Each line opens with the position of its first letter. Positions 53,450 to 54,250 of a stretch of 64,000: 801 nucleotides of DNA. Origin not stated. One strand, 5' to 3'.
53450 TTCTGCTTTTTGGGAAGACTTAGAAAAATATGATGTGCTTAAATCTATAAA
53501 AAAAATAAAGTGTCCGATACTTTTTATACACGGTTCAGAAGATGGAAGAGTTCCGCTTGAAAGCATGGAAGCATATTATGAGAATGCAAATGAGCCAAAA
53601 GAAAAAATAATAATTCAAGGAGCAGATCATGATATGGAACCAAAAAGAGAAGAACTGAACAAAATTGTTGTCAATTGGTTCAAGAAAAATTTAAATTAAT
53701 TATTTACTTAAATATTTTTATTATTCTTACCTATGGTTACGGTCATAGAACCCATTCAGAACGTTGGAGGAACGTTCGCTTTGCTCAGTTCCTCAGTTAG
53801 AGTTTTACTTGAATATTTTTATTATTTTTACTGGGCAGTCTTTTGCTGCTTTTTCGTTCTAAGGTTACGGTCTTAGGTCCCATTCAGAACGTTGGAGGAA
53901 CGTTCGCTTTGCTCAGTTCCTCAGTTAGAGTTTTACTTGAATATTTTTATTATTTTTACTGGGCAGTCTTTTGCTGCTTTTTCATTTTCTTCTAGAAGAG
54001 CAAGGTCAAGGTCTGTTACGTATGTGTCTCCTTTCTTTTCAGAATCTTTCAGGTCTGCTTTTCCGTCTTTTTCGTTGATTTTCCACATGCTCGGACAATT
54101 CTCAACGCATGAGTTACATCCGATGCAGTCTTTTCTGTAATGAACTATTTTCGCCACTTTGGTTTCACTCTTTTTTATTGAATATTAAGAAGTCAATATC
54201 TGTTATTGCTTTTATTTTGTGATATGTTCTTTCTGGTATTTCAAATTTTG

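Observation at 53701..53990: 118-bp tandem repeat (~2.4 copies) carrying a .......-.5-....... palindrome and overlapping the 3' end of the ferredoxin gene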

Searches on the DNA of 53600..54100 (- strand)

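Call 40: search_rna_families(source=window, start=53600, end=54100, threshold=evalue, max_evalue=10)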
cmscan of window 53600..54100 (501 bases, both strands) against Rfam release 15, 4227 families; matches with E-value up to 10: 6.
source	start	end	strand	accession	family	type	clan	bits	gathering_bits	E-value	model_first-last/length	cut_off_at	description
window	53646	53707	+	RF03027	RT-6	Gene; sRNA;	-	22.8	46.7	0.01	1-75/75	no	RT-6 RNA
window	53680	53823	+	RF02834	VqmR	Gene; sRNA;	-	18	76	0.53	1-154/154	no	Vibrio RNA VqmR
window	53688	53770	+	RF01504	Afu_254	Gene; sRNA;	-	16.7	60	3.2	1-158/158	no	A. fumigatus sRNA Afu_254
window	53638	53704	-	RF02701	PsrR1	Gene; sRNA;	-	15.3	42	3.4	1-79/79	no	Photosynthesis regulatory RNA1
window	53963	53992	-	RF01306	sR52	Gene; snRNA; snoRNA; CD-box;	-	13.4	50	2.9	1-60/60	no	Small nucleolar RNA sR52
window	53939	53990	-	RF01675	CrcZ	Gene; sRNA;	-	11.4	95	0.78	1-398/398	no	Pseudomonas sRNA CrcZ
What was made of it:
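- On Any Rfam 15 RNA family (including terminators, riboswitches, ribozymes, C/D sRNAs and tRNA-like elements): An E<=10 scan of 53600-54100 gave only six far-sub-threshold hits, and none is centred on X (call 40).
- Tried and rejected: The registers do not fit, no UGAUGA box is present, and Rfam is silent (call 40).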

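Call 55: build_rna_model(alignment_id=A3, structure=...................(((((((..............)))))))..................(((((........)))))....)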
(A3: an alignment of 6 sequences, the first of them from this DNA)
Model R1 built from alignment A3 (6 sequences, 87 columns); structure: as given.
model positions 69; base pairs 12; branch points 1; effective number of sequences 2.91; information 0.815 bits per position. Calibrated on 0.2 Mb of random sequence (short: E-values are rough).
structure used (alignment columns):
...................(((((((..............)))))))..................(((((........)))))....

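Call 56: search_with_rna_model(model_id=R1, source=window, filters=off, max_evalue=10)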
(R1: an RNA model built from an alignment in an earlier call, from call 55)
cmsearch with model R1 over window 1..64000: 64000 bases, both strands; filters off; matches with E-value up to 10: 11.
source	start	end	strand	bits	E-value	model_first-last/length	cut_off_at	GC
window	53855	53932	-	82.4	1.2e-18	1-69/69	no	0.47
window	53727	53804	-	76.6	3.5e-17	1-69/69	no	0.45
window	40659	40737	-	20.6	0.003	1-69/69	no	0.3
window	6769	6830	-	19.9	0.0045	1-69/69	no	0.5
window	13497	13556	-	15.7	0.051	1-69/69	no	0.33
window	52286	52338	-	8.7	2.8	1-69/69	no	0.28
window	53823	53864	+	8.1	4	1-69/69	no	0.38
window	56126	56206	-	7.7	4.9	1-69/69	no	0.4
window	37325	37383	+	7.6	5.4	1-69/69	no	0.27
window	5034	5063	+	7.1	6.8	1-69/69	no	0.47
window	20599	20703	+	7.1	7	1-69/69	no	0.3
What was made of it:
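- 53859..53932 (-): X_A, a 74-nt two-hairpin element that starts directly after the fdx stop codon. 5' hairpin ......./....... = 53922-53916 with 53901-53895. 3' hairpin CTAAG/CTTAG = 53876-53872 with 53863-53859, loop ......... Model R1 hit at 53855-53932(-), 82.4 bits, E 1e-18 (call 56).
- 53731..53804 (-): X_B, the second copy of X (70 of 76 aligned positions identical to X_A). 3' hairpin CTATG/CATAG = 53748-53744 with 53735-53731, a compensatory double change relative to X_A. R1 hit at 53727-53804(-), 76.6 bits (call 56).
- On Integron attC site: The only strong X copies are the two behind fdx (call 56).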

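Call 57: search_with_rna_model(model_id=R1, sources=[L001, L002, L003, L004, L005, L009, L010, L011, L012, L013, L014, L015, L016, L017], filters=off, max_evalue=10)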
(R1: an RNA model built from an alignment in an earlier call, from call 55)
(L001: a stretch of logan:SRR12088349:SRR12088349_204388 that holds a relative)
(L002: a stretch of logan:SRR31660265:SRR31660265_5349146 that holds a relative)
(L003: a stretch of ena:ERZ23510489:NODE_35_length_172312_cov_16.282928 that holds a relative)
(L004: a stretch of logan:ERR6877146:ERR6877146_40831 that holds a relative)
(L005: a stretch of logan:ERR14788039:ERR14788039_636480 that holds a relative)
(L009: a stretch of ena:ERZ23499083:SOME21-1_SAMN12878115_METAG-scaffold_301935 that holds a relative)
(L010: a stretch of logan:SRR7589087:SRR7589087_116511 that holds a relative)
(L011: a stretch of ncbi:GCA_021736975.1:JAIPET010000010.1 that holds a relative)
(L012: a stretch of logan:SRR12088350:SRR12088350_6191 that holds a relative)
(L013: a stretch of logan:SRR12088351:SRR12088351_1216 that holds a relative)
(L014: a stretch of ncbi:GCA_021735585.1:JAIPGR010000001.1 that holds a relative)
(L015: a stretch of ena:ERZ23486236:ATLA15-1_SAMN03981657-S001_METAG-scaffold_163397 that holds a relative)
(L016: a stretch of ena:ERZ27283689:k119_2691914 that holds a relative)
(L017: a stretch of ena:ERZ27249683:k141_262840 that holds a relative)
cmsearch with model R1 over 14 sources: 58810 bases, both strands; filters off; matches with E-value up to 10: 16.
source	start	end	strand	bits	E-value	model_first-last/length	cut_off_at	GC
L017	2869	2937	+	84.6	3.2e-19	1-69/69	no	0.46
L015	316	384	+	84.5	3.4e-19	1-69/69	no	0.42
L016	316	384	+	84.5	3.4e-19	1-69/69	no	0.42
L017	2747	2815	+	81.2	2.2e-18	1-69/69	no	0.48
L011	6406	6474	-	78.6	1e-17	1-69/69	no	0.41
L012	5806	5874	-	78.6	1e-17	1-69/69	no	0.41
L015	78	93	+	14.3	0.11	49-64/69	no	0.38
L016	78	93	+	14.3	0.11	49-64/69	no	0.38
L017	2757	2775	-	8.8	2.5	11-29/69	no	0.47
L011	6779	6792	-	7.9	4.1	50-63/69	no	0.36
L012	6179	6192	-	7.9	4.1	50-63/69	no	0.36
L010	5017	5057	+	7.4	5.4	1-69/69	no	0.32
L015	326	344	-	6.7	8.1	11-29/69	no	0.42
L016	326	344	-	6.7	8.1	11-29/69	no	0.42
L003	902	950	+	6.5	8.9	1-69/69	no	0.37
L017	279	310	+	6.5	9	1-69/69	no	0.25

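Call 71: search_dna_similar(query=window:53700-53995:-, collection=plasmids, mode=distant, max_evalue=0.01, max_rows=10)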
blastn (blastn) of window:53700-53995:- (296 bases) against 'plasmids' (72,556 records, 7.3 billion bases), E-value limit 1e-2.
No match.

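Call 72: search_dna_similar(query=window:53700-53995:-, collection=phages, mode=distant, max_evalue=0.01, max_rows=10)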
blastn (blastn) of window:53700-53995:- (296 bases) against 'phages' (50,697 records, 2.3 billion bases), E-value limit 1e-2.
No match.
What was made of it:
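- Tried and rejected: Phage and plasmid blastn gave no match (calls 71, 72).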

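Call 91: search_with_rna_model(model_id=R1, source=L018, filters=off, max_evalue=10)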
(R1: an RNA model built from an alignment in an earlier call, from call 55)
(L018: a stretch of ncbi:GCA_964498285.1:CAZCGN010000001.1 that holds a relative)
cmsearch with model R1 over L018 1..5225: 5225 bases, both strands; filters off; matches with E-value up to 10: 13.
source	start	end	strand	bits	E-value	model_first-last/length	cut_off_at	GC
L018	4365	4383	-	6.7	0.72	1-69/69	no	0.32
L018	3115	3132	+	6.5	0.82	1-69/69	no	0.22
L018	5102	5132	-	5.3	1.6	35-65/69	no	0.42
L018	3823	3832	+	3.4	4.7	52-61/69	no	0.6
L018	4873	4923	-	3.2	5.3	1-69/69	no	0.35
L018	3006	3058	+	3.2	5.5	1-69/69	no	0.34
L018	412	463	-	2.7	6.9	1-69/69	no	0.4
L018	3344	3378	-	2.6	7.5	1-69/69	no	0.37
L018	3717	3732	-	2.5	8.1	1-69/69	no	0.25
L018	398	462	+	2.4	8.4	1-69/69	no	0.4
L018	2616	2640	-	2.3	8.9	1-69/69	no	0.24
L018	2915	2930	-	2.2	9.4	1-69/69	no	0.25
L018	3288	3300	-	2.2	9.6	14-26/69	no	0.54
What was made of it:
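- No strong copy of X elsewhere in the window or in 60 kb of related loci (calls 56, 57, 91).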

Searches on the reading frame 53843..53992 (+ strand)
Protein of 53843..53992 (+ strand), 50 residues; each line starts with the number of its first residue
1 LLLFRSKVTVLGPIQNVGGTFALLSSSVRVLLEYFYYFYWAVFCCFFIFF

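Call 93: find_homologous_proteins(query=window:53843-53992:+, max_evalue=0.01)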
Query seq(50 aa): no candidate shares three 5-residue words with the query. No homologue found.
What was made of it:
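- Tried and rejected: Protein search with the antisense ORF spanning X. No homologue (call 93).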
